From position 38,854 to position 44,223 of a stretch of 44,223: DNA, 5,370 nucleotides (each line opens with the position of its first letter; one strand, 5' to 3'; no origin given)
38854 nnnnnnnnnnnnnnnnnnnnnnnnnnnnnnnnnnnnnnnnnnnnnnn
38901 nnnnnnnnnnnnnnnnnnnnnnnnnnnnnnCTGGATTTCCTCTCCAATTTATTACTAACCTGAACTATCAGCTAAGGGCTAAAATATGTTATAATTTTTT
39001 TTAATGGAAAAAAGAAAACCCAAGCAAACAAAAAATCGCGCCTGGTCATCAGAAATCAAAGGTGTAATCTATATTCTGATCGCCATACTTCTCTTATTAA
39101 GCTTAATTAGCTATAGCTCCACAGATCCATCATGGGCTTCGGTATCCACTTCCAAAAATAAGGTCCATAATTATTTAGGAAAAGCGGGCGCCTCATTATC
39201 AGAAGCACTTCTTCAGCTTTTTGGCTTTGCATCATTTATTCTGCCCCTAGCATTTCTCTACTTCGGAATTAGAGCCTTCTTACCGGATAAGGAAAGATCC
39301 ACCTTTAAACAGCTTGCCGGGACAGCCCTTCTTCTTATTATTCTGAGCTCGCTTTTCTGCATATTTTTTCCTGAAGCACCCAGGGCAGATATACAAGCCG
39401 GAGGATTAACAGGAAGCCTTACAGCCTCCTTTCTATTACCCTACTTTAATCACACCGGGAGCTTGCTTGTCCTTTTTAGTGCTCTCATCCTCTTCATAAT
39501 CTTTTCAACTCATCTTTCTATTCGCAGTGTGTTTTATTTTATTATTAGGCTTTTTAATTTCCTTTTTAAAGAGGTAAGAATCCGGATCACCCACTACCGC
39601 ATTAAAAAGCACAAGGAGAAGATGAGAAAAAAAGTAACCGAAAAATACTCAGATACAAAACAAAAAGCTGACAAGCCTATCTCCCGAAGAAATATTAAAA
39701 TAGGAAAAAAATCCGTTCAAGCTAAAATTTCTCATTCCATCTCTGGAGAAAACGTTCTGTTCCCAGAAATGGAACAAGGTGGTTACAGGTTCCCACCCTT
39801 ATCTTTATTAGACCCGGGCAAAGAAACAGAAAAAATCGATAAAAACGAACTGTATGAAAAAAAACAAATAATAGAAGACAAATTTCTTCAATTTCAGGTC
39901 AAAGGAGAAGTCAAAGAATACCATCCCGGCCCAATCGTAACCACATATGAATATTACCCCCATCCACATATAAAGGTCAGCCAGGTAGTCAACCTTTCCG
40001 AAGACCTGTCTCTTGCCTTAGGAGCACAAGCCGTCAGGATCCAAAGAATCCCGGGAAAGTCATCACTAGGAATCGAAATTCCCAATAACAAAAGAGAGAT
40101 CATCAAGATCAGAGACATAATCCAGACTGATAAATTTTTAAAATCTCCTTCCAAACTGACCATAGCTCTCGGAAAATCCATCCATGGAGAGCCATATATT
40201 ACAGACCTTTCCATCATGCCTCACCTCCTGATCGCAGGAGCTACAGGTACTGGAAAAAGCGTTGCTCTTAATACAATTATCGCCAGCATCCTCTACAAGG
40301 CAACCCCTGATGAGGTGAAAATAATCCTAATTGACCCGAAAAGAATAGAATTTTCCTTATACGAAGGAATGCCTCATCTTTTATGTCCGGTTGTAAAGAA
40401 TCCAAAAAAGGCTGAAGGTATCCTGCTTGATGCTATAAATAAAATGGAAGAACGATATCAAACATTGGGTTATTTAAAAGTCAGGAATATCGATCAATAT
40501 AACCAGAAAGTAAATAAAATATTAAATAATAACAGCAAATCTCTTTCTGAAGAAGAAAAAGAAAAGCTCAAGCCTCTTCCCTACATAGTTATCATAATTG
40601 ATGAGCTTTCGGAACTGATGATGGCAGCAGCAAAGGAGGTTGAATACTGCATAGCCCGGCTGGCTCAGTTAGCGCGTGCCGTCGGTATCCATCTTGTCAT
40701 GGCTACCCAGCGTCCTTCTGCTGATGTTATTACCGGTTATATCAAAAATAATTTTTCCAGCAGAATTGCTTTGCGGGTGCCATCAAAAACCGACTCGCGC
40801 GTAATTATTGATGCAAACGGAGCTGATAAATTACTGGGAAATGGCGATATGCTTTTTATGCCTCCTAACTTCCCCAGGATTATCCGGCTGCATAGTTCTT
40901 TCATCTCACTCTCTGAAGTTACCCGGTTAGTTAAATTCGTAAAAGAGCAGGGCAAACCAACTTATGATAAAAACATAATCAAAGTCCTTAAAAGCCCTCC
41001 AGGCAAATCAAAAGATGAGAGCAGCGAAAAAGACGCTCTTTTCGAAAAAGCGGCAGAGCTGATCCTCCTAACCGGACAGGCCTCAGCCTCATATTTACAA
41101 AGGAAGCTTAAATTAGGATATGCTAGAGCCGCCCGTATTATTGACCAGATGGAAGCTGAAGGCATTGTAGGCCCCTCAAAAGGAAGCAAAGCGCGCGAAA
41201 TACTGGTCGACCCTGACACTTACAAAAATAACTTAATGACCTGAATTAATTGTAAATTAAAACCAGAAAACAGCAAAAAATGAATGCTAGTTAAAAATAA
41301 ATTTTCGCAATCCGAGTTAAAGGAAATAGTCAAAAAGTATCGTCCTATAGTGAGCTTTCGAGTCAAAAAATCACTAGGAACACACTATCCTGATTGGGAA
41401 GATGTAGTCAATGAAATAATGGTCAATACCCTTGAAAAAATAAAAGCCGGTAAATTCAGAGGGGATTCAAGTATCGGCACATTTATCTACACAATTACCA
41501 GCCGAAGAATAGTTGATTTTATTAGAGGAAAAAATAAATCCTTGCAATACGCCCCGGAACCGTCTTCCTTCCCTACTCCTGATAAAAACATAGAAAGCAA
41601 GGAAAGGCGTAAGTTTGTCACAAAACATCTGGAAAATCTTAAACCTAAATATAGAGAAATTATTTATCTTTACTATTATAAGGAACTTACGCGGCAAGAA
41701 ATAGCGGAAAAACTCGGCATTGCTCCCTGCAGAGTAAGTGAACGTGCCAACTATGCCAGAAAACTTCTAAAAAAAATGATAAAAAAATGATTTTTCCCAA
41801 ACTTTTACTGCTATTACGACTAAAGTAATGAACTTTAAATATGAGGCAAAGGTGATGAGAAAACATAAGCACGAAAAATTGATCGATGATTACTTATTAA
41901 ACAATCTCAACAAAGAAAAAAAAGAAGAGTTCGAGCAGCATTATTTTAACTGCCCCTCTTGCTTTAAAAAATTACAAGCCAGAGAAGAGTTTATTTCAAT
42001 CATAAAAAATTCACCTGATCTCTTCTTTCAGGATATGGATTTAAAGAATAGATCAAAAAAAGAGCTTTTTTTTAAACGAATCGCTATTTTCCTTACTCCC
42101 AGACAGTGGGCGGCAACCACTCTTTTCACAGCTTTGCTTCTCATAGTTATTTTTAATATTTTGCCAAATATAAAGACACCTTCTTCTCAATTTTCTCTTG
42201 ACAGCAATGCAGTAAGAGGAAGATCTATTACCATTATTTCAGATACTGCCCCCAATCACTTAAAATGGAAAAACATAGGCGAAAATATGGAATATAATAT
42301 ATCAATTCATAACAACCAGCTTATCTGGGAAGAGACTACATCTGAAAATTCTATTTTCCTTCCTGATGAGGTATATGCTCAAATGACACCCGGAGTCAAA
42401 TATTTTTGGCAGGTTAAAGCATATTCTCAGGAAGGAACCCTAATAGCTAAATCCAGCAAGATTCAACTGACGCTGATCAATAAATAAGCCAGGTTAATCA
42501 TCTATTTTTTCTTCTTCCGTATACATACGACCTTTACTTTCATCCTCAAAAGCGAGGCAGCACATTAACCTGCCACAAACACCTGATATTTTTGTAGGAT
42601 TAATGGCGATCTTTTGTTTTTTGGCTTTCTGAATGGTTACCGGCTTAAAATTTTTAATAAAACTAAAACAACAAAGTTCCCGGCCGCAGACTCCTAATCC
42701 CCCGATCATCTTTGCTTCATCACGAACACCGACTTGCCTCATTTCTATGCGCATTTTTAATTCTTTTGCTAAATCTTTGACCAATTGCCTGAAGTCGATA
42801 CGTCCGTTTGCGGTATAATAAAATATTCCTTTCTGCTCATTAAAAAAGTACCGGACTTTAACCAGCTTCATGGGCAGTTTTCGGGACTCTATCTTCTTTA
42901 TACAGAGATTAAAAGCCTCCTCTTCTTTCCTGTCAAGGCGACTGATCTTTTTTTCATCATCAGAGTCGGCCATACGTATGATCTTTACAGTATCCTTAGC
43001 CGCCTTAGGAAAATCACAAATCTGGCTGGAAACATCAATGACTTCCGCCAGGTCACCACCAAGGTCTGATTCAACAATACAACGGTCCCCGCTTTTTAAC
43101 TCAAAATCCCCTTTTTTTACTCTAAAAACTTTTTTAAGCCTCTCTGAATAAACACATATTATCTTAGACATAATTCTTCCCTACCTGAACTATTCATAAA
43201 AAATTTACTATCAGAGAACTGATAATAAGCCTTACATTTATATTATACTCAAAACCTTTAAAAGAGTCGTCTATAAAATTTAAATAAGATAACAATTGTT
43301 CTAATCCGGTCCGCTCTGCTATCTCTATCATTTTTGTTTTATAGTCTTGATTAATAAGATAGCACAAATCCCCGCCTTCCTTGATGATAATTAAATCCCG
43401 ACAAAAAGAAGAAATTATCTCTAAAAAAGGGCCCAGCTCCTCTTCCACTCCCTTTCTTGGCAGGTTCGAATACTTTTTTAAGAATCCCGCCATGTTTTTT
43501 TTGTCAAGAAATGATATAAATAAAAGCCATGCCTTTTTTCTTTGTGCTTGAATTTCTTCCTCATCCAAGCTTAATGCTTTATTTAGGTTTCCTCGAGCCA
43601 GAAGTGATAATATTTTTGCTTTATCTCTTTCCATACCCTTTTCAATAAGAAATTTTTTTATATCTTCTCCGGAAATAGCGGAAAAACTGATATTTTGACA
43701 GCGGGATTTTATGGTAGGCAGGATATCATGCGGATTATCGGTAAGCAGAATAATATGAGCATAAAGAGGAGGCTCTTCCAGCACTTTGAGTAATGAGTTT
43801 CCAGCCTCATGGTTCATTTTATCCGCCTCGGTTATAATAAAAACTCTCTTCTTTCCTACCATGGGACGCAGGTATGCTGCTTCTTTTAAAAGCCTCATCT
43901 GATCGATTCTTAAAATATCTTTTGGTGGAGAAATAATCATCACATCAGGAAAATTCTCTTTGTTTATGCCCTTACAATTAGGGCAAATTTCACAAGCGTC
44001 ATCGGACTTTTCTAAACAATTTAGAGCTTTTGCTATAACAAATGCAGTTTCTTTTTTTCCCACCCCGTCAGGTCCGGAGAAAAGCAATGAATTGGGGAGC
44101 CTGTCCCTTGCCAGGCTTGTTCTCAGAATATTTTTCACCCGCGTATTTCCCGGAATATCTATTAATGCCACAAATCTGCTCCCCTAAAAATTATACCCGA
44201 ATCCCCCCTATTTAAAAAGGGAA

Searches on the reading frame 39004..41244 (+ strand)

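Call 7: search_protein_families(library=pfam, proteins=[window:39004-41244:+], max_evalue=0.0001)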
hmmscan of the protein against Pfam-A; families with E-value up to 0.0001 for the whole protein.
window:39004-41244:+ (746 aa): 4 families
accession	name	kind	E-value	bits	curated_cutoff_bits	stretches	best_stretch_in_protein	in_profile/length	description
PF01580.24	FtsK_SpoIIIE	-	2.9e-62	210.5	24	1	369-572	2-220/221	FtsK/SpoIIIE family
PF13491.11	FtsK_4TM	-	1.7e-36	125.9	23.1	1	16-176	5-166/171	4TM region of DNA translocase FtsK/SpoIIIE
PF17854.6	FtsK_alpha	-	1.1e-29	103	22.9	1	263-361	1-101/101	FtsK alpha domain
PF09397.16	FtsK_gamma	-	6.3e-28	96.7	30.6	1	675-735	2-62/63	Ftsk gamma domain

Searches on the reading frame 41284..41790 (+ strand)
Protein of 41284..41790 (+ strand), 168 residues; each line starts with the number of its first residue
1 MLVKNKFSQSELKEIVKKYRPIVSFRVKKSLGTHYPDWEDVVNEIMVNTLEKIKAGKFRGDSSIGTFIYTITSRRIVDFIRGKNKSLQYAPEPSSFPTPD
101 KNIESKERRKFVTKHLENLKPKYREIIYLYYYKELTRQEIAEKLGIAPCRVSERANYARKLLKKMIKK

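Call 7: search_protein_families(library=pfam, proteins=[window:41284-41790:+], max_evalue=0.0001)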
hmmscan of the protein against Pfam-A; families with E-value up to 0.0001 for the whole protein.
window:41284-41790:+ (168 aa): 3 families
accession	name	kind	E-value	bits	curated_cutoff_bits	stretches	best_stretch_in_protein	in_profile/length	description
PF04545.22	Sigma70_r4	-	2.4e-10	40.2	24.1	1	116-164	2-50/50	Sigma-70, region 4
PF08281.18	Sigma70_r4_2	-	5.4e-09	36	25.7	1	116-151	8-43/54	Sigma-70, region 4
PF04542.20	Sigma70_r2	-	8.5e-07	29.1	24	1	16-84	2-69/71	Sigma-70 region 2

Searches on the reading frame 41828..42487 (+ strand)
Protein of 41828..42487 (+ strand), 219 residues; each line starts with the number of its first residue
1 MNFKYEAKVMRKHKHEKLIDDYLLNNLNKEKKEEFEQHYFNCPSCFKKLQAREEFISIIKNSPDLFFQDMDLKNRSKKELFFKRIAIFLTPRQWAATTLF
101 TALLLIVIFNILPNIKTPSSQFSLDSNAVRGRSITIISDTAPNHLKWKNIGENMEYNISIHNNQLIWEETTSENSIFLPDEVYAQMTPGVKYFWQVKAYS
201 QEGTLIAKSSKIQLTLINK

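Call 10: search_protein_families(library=pfam, proteins=[window:41828-42487:+], max_evalue=5)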
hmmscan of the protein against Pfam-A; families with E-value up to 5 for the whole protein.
window:41828-42487:+ (219 aa): 5 families
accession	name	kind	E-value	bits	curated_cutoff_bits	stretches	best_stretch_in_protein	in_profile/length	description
PF13490.11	zf-HC2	-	0.00011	22.7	22.2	1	16-45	5-34/35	Putative zinc-finger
PF00041.27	fn3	-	0.048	14.3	25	1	133-213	7-82/84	Fibronectin type III domain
PF22433.2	MtxA_IG-like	-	0.11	12.8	26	1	137-199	9-65/83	Magnetotaxis protein MtxA, Immunoglobulin-like domain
PF11793.14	FANCL_C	-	0.14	12.9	27.3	1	12-51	29-66/69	FANCL C-terminal domain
PF25788.1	Ig_Rha78A_N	-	0.2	12.3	27.4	1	155-210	37-95/105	Rha78A-like, N-terminal immunoglobulin domain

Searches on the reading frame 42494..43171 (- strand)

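Call 10: search_protein_families(library=pfam, proteins=[window:42494-43171:-], max_evalue=5)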
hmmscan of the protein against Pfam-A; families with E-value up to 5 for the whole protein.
window:42494-43171:- (225 aa): 3 families
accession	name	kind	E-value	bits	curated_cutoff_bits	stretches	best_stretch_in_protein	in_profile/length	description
PF04468.17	PSP1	-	9e-32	109.7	27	1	63-147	2-86/86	PSP1 C-terminal conserved region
PF04397.21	LytTR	-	0.034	14.8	22.6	1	100-139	5-44/98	LytTr DNA-binding domain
PF17214.9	KH_TffA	-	0.044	14.2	22.6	1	118-145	33-62/68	Transcription termination factor FttA, KH domain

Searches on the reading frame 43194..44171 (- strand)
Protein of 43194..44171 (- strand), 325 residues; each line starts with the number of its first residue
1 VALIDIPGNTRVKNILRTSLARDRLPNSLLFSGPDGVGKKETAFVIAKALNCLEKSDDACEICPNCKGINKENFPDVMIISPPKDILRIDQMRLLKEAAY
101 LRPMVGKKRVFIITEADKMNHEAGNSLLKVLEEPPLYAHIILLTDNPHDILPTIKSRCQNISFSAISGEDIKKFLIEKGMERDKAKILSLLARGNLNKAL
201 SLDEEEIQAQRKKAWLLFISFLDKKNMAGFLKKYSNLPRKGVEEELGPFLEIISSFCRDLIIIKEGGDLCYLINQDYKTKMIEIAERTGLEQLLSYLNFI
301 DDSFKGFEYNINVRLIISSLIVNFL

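Call 10: search_protein_families(library=pfam, proteins=[window:43194-44171:-], max_evalue=5)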
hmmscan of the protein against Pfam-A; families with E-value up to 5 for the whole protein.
window:43194-44171:- (325 aa): 7 families
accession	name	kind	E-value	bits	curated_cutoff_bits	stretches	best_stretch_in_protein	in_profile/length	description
PF13177.12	DNA_pol3_delta2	-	2.4e-52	177.6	27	1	9-165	2-159/161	DNA polymerase III, delta subunit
PF09115.15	DNApol3-delta_C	-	2.2e-05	25.3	21.7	1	248-324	38-115/117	DNA polymerase III, delta subunit, C terminal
PF00004.35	AAA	-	0.00018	22.4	21.2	1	29-161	1-126/131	ATPase family associated with various cellular activities (AAA)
PF07728.20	AAA_5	-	0.0005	20.5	22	1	29-135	2-94/139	AAA domain (dynein-related subfamily)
PF07724.20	AAA_2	-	0.011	16.2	27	1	28-133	5-101/166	AAA domain (Cdc48 subfamily)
PF05496.18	RuvB_N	-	0.016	15.5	27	1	14-56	21-63/159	Holliday junction DNA helicase RuvB P-loop domain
PF05707.18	Zot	-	0.039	13.8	20.3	1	30-119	4-93/197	Zonular occludens toxin (Zot)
